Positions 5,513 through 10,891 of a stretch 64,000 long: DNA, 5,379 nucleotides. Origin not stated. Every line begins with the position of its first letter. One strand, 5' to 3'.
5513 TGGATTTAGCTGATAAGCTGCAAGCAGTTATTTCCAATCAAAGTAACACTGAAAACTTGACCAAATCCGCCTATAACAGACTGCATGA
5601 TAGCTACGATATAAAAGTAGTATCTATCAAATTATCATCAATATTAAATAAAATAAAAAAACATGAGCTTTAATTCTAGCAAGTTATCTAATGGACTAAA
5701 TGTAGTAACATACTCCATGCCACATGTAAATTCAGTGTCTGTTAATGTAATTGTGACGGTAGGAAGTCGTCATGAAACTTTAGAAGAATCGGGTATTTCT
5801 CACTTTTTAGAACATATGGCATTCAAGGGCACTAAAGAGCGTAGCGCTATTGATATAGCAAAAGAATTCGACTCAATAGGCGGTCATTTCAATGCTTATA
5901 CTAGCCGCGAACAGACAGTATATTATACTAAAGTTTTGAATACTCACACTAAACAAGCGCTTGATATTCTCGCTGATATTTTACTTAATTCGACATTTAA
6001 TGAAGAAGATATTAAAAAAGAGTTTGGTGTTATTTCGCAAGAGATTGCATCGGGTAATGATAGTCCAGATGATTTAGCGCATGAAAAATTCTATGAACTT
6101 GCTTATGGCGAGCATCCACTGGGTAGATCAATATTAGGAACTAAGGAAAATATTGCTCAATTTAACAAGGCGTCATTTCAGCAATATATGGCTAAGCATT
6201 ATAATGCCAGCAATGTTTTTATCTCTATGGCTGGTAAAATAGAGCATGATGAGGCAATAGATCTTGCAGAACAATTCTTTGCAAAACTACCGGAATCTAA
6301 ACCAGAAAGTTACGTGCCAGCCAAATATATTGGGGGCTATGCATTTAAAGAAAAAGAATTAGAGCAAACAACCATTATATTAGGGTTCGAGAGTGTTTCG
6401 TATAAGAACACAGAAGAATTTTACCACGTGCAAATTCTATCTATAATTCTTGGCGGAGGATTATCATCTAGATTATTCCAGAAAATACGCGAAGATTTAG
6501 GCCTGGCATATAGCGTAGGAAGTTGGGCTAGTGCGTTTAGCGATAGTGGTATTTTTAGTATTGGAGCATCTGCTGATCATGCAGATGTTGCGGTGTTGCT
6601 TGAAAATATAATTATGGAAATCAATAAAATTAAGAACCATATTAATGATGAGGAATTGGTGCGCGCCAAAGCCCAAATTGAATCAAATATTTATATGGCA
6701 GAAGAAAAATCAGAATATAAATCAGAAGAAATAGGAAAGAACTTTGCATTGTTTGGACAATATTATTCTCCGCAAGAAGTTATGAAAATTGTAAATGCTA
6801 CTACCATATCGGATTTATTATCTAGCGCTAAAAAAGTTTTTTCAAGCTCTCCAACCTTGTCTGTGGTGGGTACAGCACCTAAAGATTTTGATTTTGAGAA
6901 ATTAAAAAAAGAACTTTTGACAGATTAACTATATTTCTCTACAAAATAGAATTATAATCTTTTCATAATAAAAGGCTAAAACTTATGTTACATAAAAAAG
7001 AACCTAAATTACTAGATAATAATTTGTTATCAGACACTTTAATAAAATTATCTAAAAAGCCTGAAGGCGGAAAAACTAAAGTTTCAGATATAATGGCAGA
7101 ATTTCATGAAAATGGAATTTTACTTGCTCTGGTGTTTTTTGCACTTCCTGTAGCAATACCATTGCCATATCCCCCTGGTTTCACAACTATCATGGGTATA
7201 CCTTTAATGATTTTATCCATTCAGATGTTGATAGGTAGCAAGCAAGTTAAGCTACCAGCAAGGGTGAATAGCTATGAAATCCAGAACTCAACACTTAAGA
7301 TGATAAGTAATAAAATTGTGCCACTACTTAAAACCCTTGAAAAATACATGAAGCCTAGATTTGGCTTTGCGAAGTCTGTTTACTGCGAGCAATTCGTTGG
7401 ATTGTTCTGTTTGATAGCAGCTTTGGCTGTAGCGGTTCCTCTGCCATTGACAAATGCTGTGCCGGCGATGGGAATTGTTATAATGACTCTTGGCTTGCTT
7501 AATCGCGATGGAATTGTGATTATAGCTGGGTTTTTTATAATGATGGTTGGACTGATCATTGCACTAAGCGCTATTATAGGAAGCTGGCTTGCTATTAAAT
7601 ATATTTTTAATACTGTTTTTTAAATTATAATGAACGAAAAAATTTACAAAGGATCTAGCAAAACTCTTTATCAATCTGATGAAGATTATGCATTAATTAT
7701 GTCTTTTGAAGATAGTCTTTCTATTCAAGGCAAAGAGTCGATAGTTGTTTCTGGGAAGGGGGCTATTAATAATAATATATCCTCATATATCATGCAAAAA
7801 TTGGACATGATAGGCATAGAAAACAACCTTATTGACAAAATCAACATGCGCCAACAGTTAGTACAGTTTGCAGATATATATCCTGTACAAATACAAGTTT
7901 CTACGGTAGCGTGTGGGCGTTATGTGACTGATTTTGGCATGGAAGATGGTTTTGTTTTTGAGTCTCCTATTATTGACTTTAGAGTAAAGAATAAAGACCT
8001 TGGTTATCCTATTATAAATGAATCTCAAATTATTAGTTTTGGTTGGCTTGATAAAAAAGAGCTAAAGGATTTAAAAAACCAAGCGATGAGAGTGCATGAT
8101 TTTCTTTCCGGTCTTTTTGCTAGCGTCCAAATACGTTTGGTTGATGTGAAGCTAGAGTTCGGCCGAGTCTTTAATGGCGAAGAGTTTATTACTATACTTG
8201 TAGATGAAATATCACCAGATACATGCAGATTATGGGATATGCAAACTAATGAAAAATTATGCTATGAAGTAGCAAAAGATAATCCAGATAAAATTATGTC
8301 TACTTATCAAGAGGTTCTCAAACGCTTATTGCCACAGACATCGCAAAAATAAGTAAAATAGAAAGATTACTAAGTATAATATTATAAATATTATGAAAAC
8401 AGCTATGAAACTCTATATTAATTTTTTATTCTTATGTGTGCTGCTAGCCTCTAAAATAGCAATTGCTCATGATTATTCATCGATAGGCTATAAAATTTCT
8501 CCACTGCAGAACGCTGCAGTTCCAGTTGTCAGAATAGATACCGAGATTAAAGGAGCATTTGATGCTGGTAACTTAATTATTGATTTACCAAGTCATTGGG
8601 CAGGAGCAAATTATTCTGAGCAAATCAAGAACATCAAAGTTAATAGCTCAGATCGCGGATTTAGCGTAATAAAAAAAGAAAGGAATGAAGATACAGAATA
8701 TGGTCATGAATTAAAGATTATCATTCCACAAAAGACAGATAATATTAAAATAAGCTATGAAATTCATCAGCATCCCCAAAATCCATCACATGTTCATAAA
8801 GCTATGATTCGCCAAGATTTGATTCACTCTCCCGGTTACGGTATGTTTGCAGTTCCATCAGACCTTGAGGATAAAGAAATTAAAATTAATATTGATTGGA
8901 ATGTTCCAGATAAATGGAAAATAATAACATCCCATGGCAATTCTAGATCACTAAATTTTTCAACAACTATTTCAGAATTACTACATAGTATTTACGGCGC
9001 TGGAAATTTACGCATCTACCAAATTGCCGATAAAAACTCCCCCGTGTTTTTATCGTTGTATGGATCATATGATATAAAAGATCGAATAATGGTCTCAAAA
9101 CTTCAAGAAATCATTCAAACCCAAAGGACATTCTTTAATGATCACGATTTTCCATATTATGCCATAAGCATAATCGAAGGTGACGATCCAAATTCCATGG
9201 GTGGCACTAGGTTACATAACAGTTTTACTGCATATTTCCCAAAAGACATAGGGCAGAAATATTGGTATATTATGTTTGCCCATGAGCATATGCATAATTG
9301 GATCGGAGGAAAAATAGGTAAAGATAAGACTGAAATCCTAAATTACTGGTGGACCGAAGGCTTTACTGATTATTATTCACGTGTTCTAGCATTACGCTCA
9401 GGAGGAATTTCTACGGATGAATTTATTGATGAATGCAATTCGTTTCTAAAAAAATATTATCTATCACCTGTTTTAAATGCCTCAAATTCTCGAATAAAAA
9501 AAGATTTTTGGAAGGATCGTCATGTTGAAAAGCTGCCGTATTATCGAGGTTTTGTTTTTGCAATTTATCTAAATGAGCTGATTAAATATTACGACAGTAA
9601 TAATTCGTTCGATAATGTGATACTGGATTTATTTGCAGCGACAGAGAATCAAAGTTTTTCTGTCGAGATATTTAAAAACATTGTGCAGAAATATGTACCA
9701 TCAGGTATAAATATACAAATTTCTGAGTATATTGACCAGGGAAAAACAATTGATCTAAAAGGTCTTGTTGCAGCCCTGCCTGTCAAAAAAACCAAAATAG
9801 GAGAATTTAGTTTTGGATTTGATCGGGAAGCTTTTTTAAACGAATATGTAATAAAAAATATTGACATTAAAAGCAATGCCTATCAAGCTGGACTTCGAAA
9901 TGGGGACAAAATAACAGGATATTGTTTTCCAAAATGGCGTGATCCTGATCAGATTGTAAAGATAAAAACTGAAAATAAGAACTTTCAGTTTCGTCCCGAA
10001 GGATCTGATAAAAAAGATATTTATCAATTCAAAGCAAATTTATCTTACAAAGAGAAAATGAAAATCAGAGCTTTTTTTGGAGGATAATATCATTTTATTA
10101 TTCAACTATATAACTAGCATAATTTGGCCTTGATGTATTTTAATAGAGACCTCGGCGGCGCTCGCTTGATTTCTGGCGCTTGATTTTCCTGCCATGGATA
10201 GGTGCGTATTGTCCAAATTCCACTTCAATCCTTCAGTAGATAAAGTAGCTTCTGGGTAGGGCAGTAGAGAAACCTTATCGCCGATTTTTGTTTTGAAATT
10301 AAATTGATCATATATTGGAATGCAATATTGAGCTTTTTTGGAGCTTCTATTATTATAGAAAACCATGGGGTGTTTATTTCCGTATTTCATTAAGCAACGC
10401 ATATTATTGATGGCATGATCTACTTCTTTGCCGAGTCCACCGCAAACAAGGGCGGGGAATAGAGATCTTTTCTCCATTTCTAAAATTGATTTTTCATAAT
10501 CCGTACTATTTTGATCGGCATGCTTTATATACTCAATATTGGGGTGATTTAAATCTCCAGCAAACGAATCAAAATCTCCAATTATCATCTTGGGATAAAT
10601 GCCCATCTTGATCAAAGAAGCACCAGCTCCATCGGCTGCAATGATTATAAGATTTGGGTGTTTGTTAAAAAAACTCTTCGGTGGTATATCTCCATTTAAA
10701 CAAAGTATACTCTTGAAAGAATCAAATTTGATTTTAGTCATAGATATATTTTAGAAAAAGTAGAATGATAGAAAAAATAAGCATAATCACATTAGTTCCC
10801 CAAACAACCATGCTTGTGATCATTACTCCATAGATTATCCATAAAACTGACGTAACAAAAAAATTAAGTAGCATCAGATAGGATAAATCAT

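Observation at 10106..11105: TPP riboswitch, then SemiSWEET, then thiamine pyrophosphokinase: a candidate new class of thiamine importer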

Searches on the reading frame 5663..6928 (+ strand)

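Call 56: search_protein_families(library=ncbifam, proteins=[window:5663-6928:+], max_evalue=0.00001)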
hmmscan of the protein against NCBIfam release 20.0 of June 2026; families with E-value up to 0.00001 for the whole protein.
window:5663-6928:+ (421 aa): 4 families
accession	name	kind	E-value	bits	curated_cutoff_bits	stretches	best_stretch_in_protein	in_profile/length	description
NF047422.1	YfmF_fam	equivalog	1.7e-26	93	285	1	96-392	98-401/412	EF-P 5-aminopentanol modification-associated protein YfmF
NF047421.1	YfmH_fam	equivalog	1.6e-24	86.9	250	1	7-396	14-414/425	EF-P 5-aminopentanol modification-associated protein YfmH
TIGR02110.1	PQQ_syn_pqqF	equivalog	1.9e-20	73.2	320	1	8-236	5-238/697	pyrroloquinoline quinone biosynthesis protein PqqF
NF011681.0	PRK15101.1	equivalog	1.1e-18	66.7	765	1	3-211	44-257/961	pitrilysin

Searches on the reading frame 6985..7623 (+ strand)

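Call 56: search_protein_families(library=ncbifam, proteins=[window:6985-7623:+], max_evalue=0.00001)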
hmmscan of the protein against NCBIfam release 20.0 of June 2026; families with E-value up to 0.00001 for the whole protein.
window:6985-7623:+ (212 aa): 0 families

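Call 83: search_protein_families(library=pfam, proteins=[window:6985-7623:+], max_evalue=1e-8)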
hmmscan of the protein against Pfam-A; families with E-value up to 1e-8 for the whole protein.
window:6985-7623:+ (212 aa): 1 family
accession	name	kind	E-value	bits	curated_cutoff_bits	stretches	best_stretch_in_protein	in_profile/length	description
PF06055.17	ExoD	-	4.8e-50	169.8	23.8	1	15-194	1-179/180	Exopolysaccharide synthesis, ExoD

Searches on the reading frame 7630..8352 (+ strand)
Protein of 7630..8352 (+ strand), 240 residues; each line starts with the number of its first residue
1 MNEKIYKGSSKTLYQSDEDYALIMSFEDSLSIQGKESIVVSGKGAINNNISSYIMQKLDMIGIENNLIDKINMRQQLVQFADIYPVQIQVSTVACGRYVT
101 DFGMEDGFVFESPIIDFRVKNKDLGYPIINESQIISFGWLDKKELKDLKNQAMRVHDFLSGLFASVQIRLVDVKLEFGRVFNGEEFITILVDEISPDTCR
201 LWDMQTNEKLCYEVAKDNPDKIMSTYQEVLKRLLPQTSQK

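Call 56: search_protein_families(library=ncbifam, proteins=[window:7630-8352:+], max_evalue=0.00001)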
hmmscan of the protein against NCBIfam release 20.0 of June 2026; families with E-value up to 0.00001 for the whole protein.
window:7630-8352:+ (240 aa): 3 families
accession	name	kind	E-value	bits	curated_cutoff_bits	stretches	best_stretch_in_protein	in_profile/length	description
TIGR00081.1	purC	equivalog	7.5e-42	143.6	189.9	1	3-208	6-220/279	phosphoribosylaminoimidazolesuccinocarboxamide synthase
NF009251.0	PRK12607.1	equivalog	8.9e-11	41.2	371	1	3-209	17-234/315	phosphoribosylaminoimidazolesuccinocarboxamide synthase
NF010568.0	PRK13961.1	equivalog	5.8e-07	29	251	0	141-207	176-240/297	phosphoribosylaminoimidazolesuccinocarboxamide synthase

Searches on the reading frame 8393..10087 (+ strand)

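Call 4: search_protein_families(library=pfam, proteins=[window:8393-10087:+], max_evalue=1)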
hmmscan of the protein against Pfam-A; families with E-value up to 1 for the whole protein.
window:8393-10087:+ (564 aa): 4 families
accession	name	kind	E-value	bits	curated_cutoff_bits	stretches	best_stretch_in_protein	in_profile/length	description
PF05299.18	Peptidase_M61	-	5.9e-07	30.3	22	1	294-359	5-79/118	M61 glycyl aminopeptidase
PF17899.6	Peptidase_M61_N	-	0.00023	21.7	23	1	69-180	40-138/168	Peptidase M61 N-terminal domain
PF01433.26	Peptidase_M1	-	0.013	15.6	27.7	1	295-431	71-203/218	Peptidase family M1 domain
PF17820.7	PDZ_6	-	0.03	14.5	27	1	486-508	1-23/54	PDZ domain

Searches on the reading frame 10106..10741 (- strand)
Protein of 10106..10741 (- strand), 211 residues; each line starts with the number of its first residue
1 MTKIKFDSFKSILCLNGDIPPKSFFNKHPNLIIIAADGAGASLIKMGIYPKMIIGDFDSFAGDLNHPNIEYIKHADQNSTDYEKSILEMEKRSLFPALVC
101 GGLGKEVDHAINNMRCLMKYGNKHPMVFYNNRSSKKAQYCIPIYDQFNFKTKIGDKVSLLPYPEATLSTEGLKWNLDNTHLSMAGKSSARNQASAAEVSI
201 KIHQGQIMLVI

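Call 4: search_protein_families(library=pfam, proteins=[window:10106-10741:-], max_evalue=1)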
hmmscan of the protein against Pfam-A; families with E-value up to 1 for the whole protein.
window:10106-10741:- (211 aa): 5 families
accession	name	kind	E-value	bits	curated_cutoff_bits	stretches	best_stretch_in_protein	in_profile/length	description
PF04263.21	TPK_catalytic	-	3.5e-17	62.8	30.7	1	32-125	10-109/113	Thiamin pyrophosphokinase, catalytic domain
PF04265.19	TPK_B1_binding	-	4.7e-09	36.2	22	1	154-206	11-66/67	Thiamin pyrophosphokinase, vitamin B1 binding domain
PF21275.2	Thi_PPkinase_C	-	0.0001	22.5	27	1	141-180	4-43/69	Thiamin pyrophosphokinase, substrate-binding domain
PF01973.23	MptE-like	-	0.019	15.2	34.6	1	29-59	49-78/171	6-hydroxymethylpterin diphosphokinase MptE-like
PF08545.16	ACP_syn_III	-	0.2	12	24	1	4-51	21-68/80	3-Oxoacyl-[acyl-carrier-protein (ACP)] synthase III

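Call 5: search_protein_families(library=ncbifam, proteins=[window:10106-10741:-], max_evalue=1)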
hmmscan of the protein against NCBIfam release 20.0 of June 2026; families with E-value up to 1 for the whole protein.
window:10106-10741:- (211 aa): 3 families
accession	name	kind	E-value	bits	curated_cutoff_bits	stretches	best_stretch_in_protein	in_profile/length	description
TIGR01378.1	thi_PPkinase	equivalog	9.8e-33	113.3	76.4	1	15-209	5-205/206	thiamine diphosphokinase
NF040608.1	division_SteA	equivalog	0.00037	19.5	150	1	30-75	191-236/369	putative cytokinetic ring protein SteA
NF040827.1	CotZ_rel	equivalog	0.097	12.1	90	1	141-208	99-164/212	CotZ-related putative spore coat protein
